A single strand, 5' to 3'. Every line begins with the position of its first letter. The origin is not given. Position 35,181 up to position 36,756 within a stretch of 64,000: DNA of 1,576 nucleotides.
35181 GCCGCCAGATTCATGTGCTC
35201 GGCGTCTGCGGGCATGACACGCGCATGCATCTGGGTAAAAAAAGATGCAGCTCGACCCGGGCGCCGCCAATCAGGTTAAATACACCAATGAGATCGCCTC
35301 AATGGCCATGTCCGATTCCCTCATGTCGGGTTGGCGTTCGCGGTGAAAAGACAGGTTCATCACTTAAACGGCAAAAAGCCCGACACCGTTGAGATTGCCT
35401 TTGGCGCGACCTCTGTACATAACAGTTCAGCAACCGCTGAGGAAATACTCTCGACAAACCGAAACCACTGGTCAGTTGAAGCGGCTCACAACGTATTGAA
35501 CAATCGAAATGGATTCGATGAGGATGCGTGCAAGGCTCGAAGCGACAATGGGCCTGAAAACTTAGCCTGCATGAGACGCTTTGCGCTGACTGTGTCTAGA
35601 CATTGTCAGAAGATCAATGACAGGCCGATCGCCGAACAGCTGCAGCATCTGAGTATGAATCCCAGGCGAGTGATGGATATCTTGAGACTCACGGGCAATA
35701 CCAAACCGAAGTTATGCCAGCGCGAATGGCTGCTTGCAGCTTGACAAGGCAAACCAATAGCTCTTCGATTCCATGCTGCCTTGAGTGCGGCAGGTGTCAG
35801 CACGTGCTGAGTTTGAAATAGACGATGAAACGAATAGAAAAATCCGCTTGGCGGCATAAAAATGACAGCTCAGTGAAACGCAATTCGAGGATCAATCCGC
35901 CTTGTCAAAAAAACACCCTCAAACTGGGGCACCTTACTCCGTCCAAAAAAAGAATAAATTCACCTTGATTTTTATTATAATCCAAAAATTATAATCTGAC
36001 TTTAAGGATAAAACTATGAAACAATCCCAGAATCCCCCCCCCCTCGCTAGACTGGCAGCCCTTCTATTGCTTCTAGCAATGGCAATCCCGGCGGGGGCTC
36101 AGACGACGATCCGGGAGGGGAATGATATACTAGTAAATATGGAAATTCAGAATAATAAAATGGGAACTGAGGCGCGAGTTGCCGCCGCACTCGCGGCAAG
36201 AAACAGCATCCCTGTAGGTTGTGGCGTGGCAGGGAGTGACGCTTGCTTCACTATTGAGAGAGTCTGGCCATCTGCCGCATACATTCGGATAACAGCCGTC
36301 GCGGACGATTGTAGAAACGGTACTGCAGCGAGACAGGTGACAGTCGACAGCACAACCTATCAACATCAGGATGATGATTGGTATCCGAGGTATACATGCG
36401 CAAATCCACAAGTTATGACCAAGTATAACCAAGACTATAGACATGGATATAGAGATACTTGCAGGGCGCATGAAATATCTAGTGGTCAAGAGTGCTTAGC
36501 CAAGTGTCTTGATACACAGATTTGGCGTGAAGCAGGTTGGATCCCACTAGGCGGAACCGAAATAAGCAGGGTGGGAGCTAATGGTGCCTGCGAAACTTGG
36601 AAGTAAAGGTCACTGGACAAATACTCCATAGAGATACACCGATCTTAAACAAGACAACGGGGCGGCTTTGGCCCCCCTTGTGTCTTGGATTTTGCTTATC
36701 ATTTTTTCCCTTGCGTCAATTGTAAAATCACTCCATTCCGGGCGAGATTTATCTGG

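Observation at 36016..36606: Family of secreted-protein genes sharing a poly-C tract inside the signal-peptide coding region (contingency-locus signature)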

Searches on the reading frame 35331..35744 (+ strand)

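Call 57: search_protein_families(library=pfam, proteins=[window:35331-35744:+], max_evalue=0.01)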
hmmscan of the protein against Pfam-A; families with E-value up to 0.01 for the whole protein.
window:35331-35744:+ (137 aa): 1 family
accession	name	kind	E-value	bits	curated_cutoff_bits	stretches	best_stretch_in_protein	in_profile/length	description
PF01609.27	DDE_Tnp_1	-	0.0077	16.4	23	0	8-86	121-198/200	Transposase DDE domain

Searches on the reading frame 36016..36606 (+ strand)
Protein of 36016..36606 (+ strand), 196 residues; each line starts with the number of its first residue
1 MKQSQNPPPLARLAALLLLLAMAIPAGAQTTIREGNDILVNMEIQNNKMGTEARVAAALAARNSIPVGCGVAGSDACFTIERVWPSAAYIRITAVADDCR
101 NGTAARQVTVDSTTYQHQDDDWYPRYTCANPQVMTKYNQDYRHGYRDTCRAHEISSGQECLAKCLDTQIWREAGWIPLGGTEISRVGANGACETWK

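Call 7: find_encoding_contigs(protein=window:36016-36606:+, flank=5000, max_places=6)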
Protein window:36016-36606:+ (196 aa): no gene with exactly this product is on record in the collection.

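Call 8: search_protein_families(library=pfam, proteins=[window:36016-36606:+], max_evalue=1)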
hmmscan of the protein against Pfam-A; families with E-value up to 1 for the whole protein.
window:36016-36606:+ (196 aa): 0 families

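Call 10: find_homologous_proteins(query=window:36016-36606:+, max_evalue=0.01)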
Query window:36016-36606:+ (196 aa): 2 proteins with E <= 0.01 among 1713 candidates.
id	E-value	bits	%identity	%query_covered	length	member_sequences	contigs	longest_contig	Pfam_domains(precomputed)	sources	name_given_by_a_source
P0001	1.1e-130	451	100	100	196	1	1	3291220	-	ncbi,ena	-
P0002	1.2e-27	115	44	100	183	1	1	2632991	-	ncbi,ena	-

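Call 11: find_encoding_contigs(protein=P0002, flank=6000, max_places=4)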
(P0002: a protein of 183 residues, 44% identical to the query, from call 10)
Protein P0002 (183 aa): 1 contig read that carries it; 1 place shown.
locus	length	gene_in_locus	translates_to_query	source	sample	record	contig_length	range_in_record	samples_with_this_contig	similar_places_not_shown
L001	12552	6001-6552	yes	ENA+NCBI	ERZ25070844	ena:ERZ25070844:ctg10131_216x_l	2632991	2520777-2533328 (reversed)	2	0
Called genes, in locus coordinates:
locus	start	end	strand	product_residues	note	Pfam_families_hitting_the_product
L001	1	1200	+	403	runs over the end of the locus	PF00579:tRNA-synt_1b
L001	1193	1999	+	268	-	PF02616:SMC_ScpA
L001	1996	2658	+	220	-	PF04079:SMC_ScpB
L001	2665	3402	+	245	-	PF01479:S4, PF00849:PseudoU_synth_2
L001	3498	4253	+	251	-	PF00121:TIM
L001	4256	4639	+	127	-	PF03840:SecG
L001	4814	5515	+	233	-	PF08843:AbiEii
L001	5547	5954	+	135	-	-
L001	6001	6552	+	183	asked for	-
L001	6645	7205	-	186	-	PF01713:Smr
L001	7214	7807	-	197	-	PF01794:Ferric_reduct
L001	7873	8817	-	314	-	PF00174:Oxidored_molyb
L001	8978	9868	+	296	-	PF02661:Fic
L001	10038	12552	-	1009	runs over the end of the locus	PF06240:COXG, PF10604:Polyketide_cyc2, PF01315:Ald_Xan_dh_C, PF02738:MoCoBD_1, PF20256:MoCoBD_2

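Call 12: list_cluster_members(proteins=[P0001, P0002])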
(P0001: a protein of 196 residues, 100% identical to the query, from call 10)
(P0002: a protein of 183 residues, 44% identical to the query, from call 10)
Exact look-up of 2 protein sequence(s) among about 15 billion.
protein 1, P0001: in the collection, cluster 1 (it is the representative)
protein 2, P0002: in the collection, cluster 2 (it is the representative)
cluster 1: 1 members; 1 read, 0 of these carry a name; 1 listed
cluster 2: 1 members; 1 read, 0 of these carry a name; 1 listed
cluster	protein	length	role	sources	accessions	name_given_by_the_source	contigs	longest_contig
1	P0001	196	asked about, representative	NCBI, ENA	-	-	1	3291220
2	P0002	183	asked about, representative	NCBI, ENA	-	-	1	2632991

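Call 58: predict_structure(alignment_id=A2)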
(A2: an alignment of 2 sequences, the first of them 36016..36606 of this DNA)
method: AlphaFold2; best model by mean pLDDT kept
length: 196 residues; sequences in the alignment: 2
mean_pLDDT: 39.2   pTM: 0.35
mean pLDDT of the five models: 39.2, 33.0, 30.7, 29.9, 28.5
residues with pLDDT >= 90: 0; 70-90: 0; 50-70: 21; < 50: 175
segments of 3 or more residues with pLDDT < 50: 1-5, 7-9, 11-78, 82-90, 94-106, 120-174, 179-196
pLDDT, mean of each block of 10 residues (from residue 1): 43 46 31 31 30 38 40 43 41 47 46 52 36 31 34 34 35 46 40 39
secondary structure, 60 per line:
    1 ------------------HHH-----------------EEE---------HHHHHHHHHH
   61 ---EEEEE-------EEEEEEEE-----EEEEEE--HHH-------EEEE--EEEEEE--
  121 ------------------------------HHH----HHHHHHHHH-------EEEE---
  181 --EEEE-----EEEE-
elements in order: E39-41 H51-60 E64-68 E76-83 E89-94 E107-110 E113-118 H158-166 E174-177 E183-186 E192-195

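Call 62: search_protein_representatives(alignment_id=A2)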
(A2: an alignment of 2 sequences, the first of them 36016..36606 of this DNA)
Query: 2 sequences, 207 profile positions. Proteins with E-value up to 0.001 (for the whole library): 9; up to 1e-10: 5; up to 1e-30: 3. The best 9 are listed.
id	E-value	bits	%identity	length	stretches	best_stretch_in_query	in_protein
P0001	9.9e-115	397.8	-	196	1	1-207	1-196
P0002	2.1e-100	351.1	-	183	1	1-207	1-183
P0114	1.7e-37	145.6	-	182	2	90-205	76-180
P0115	9.9e-20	87.5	-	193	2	91-205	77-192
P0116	1.5e-16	77.1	-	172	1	28-186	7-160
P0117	3.7e-10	56.3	-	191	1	28-182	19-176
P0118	7.1e-07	45.6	-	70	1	10-77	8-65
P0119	6.0e-05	39.3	-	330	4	58-114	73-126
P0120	5.2e-04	36.2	-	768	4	154-192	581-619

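Call 64: find_encoding_contigs(protein=P0115, flank=1500, max_places=2)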
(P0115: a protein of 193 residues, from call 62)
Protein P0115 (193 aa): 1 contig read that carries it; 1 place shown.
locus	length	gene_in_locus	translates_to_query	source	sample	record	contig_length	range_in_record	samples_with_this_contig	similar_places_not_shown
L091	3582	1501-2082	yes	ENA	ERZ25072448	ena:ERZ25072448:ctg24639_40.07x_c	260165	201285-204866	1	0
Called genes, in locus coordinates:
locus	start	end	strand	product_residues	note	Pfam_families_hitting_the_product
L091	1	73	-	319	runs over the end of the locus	PF13936:HTH_38 (weak)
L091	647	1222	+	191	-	-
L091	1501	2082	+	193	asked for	-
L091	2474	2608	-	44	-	-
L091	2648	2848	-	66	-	-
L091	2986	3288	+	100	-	PF21716:dnstrm_HI1420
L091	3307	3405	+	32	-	-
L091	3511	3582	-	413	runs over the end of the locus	-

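Call 65: find_encoding_contigs(protein=P0116, flank=1500, max_places=2)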
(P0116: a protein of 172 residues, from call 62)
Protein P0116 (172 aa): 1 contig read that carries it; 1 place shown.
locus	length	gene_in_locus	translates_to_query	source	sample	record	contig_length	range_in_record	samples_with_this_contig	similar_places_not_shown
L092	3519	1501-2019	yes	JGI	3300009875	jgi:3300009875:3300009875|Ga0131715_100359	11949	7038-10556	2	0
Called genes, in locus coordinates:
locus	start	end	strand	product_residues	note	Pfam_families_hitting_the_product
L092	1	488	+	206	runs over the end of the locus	-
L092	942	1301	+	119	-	PF07364:DUF1485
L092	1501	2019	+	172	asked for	-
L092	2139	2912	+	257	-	-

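Call 82: search_protein_families(library=ncbifam, max_evalue=0.1, proteins=[window:36016-36606:+])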
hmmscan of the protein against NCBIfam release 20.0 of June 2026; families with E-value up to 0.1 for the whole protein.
window:36016-36606:+ (196 aa): 0 families

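Call 91: search_dna_similar(query=window:36016-36606:+, collection=phages, mode=protein, max_evalue=0.001, max_rows=5)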
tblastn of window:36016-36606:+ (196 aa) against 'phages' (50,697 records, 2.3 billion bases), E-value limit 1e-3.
No match.
